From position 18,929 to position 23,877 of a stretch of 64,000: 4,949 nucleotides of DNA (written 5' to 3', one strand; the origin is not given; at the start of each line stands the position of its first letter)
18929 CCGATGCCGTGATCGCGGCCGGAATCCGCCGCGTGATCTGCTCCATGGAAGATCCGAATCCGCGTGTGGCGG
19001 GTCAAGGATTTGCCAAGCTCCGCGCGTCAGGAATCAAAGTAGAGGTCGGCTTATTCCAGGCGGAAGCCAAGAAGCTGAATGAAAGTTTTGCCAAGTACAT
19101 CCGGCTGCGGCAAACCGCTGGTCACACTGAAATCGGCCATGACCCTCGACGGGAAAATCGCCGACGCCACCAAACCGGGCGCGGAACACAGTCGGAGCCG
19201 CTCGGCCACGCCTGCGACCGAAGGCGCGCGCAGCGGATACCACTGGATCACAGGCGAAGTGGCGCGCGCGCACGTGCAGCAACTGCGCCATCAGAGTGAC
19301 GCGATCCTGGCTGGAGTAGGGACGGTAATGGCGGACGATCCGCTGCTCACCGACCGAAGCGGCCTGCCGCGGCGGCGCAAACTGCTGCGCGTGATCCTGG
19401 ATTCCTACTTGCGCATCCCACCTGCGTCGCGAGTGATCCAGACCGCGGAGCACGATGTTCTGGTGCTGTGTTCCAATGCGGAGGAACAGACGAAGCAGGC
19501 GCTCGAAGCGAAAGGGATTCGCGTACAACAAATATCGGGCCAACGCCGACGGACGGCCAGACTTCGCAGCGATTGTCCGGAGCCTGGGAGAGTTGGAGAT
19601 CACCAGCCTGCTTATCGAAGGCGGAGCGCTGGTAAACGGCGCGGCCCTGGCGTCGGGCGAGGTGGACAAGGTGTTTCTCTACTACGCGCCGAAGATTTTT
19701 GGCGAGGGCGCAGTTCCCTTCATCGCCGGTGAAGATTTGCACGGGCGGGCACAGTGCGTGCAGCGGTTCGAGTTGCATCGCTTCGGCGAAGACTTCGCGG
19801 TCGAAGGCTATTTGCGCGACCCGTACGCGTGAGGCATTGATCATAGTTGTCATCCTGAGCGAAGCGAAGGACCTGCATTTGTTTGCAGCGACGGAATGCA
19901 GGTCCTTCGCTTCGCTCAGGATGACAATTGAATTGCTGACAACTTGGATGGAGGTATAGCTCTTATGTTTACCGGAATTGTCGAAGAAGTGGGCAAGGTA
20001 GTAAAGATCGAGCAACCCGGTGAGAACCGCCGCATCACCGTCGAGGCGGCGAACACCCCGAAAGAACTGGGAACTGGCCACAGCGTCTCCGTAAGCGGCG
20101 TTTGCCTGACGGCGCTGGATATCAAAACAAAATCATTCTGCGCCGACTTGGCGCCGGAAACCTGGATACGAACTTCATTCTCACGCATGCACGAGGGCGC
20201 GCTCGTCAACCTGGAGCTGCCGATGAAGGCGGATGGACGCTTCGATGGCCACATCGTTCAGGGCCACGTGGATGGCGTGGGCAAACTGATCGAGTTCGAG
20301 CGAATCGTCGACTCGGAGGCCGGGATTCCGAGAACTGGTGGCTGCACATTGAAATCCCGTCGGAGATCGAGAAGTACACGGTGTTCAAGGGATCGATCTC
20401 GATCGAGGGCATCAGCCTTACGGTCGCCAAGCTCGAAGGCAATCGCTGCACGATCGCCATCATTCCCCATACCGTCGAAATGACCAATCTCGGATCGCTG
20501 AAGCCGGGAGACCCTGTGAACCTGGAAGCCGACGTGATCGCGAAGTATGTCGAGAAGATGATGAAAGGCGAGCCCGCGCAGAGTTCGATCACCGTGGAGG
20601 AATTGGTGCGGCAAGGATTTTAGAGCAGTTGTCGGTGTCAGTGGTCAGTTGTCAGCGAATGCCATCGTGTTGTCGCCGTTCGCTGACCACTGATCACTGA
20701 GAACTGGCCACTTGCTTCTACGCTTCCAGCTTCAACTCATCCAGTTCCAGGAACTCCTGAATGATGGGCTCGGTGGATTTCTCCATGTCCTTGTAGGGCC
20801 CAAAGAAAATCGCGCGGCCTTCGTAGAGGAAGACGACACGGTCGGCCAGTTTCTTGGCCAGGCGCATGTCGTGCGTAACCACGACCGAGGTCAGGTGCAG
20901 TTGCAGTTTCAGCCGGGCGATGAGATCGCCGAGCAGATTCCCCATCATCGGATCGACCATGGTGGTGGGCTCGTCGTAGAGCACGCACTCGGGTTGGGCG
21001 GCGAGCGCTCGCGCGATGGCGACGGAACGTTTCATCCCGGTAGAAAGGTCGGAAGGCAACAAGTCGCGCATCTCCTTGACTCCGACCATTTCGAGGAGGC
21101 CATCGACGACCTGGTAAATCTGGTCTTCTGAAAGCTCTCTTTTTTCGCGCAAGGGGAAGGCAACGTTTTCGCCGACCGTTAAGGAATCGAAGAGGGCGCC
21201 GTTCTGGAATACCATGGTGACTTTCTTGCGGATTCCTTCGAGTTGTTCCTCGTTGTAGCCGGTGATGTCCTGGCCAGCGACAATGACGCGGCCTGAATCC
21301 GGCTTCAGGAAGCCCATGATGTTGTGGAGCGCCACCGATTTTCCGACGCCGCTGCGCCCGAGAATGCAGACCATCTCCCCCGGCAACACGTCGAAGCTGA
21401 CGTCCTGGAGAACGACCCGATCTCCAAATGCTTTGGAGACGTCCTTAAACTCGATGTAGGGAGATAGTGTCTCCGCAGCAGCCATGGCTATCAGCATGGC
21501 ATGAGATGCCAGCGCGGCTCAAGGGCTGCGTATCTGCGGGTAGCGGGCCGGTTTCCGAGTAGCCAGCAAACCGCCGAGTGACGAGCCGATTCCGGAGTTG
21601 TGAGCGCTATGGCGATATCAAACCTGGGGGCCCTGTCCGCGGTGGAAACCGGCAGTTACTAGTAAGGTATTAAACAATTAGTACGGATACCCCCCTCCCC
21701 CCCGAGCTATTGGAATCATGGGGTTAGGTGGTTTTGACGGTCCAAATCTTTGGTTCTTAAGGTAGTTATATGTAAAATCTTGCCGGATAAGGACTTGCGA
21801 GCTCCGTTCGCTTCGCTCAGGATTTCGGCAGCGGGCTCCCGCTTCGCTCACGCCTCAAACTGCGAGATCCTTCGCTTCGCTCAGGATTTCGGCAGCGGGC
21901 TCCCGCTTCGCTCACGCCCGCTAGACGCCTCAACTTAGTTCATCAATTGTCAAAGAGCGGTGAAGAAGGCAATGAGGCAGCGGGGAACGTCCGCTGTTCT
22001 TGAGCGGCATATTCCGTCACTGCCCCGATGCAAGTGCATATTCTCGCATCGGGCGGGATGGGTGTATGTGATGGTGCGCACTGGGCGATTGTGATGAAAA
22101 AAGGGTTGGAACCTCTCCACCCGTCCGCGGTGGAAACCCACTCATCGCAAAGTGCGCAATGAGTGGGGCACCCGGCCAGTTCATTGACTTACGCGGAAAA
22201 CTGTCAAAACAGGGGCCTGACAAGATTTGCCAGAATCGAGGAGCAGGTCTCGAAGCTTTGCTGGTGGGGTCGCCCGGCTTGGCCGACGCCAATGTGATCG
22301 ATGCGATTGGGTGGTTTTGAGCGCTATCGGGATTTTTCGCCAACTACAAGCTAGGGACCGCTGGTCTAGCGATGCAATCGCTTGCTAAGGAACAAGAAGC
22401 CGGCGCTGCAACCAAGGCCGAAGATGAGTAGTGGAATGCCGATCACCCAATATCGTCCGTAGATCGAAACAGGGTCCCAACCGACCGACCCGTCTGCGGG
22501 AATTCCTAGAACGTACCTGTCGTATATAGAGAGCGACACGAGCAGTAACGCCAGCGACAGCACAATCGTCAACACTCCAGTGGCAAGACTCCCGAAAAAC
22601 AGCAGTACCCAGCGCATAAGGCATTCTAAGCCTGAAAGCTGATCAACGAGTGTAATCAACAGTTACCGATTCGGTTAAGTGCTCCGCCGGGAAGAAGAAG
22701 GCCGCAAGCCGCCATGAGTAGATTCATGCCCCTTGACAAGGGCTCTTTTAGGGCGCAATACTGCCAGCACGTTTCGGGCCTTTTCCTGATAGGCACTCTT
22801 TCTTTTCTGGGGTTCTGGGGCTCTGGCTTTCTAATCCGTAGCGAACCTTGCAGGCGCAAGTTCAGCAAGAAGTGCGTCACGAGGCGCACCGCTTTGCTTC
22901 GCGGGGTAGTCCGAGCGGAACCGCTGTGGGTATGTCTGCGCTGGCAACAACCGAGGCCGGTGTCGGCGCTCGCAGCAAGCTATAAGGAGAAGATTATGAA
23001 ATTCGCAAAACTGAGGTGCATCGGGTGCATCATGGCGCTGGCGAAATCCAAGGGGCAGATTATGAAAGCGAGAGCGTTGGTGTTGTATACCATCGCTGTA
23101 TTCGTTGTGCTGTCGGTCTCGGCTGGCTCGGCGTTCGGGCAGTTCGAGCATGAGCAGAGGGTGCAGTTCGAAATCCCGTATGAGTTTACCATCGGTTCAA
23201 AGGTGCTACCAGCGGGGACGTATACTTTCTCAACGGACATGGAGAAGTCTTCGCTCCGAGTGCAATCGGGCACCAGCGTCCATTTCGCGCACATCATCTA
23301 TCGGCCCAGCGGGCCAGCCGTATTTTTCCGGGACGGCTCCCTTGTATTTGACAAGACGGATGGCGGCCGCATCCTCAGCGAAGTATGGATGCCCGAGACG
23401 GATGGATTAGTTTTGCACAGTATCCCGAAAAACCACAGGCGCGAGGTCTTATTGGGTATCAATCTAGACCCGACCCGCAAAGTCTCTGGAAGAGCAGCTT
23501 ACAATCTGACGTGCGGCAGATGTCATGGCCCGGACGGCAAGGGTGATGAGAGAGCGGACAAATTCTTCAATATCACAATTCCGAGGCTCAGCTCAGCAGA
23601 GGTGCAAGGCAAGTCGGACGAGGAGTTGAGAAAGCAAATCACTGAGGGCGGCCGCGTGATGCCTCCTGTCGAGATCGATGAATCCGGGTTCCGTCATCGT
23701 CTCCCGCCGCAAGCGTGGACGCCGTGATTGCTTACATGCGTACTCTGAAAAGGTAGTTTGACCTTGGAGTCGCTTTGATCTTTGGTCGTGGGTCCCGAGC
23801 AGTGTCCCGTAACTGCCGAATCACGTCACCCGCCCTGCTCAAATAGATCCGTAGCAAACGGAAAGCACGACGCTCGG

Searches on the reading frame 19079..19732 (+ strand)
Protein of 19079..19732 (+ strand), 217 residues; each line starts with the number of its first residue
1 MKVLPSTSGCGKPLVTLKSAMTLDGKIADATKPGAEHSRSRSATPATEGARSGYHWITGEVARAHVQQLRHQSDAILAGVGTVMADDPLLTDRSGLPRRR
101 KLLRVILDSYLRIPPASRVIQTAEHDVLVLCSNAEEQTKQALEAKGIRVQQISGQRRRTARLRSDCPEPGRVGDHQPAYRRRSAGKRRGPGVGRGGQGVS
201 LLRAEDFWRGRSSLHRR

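Call 56: search_protein_families(library=pfam, proteins=[window:19079-19732:+], max_evalue=0.00001)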
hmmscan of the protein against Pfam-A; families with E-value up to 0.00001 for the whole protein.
window:19079-19732:+ (217 aa): 1 family
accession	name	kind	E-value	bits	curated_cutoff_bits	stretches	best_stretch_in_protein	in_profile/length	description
PF01872.23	RibD_C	-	7.2e-23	81.9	24.1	1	13-143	1-114/197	RibD C-terminal domain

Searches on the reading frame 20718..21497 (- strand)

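Call 56: search_protein_families(library=pfam, proteins=[window:20718-21497:-], max_evalue=0.00001)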
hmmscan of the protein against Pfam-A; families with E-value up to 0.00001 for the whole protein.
window:20718-21497:- (259 aa): 1 family
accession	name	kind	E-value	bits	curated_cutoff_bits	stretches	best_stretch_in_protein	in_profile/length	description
PF00005.33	ABC_tran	-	1.7e-30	106.9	25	1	30-179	1-137/137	ABC transporter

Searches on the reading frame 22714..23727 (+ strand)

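Call 56: search_protein_families(library=pfam, proteins=[window:22714-23727:+], max_evalue=0.00001)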
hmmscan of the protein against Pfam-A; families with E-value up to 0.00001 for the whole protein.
window:22714-23727:+ (337 aa): 1 family
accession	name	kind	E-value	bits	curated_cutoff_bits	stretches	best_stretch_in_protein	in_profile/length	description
PF13442.11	Cytochrome_CBB3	-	1.8e-06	28.6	27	1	258-318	5-50/68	Cytochrome C oxidase, cbb3-type, subunit III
